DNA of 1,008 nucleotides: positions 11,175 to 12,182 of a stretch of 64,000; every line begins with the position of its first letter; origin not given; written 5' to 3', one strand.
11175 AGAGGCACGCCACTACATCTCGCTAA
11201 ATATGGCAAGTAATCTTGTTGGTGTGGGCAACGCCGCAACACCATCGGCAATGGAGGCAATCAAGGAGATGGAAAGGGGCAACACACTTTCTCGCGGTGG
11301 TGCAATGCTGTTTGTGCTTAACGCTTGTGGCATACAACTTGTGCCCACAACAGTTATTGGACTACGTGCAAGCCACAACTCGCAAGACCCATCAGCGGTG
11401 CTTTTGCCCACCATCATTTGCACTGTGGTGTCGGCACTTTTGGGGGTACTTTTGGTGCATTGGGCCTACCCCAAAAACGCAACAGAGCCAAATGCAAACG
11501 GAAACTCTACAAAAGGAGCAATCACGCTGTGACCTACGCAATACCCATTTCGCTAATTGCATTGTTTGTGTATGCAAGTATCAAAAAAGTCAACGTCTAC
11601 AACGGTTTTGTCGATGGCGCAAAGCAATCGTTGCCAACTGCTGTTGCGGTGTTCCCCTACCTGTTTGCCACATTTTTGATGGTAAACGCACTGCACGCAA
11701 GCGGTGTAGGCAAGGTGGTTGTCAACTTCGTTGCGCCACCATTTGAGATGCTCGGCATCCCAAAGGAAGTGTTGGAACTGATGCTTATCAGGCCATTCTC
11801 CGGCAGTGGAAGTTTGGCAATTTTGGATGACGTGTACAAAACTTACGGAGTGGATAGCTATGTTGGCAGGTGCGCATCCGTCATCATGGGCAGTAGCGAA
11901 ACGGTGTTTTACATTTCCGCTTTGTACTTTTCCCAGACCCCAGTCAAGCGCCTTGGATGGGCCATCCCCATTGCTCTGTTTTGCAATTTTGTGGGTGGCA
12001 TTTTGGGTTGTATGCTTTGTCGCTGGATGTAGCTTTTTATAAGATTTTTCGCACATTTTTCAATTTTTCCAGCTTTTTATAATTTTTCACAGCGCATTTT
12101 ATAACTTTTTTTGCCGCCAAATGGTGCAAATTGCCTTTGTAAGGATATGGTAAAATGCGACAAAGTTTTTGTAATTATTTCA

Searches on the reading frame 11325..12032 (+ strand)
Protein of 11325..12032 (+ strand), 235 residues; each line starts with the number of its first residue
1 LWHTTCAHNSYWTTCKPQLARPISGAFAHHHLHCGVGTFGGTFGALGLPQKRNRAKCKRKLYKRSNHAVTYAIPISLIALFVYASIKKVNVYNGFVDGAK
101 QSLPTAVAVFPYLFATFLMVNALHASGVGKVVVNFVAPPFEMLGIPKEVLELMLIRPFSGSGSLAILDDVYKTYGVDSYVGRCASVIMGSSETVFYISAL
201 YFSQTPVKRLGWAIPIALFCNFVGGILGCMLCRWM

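Call 29: search_protein_families(library=pfam, proteins=[window:11325-12032:+])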
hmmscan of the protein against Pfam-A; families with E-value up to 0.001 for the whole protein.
window:11325-12032:+ (235 aa): 1 family
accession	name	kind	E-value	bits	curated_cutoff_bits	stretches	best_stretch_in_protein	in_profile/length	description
PF07670.19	Gate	-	3.2e-06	28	29.6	1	107-203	2-99/104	Nucleoside recognition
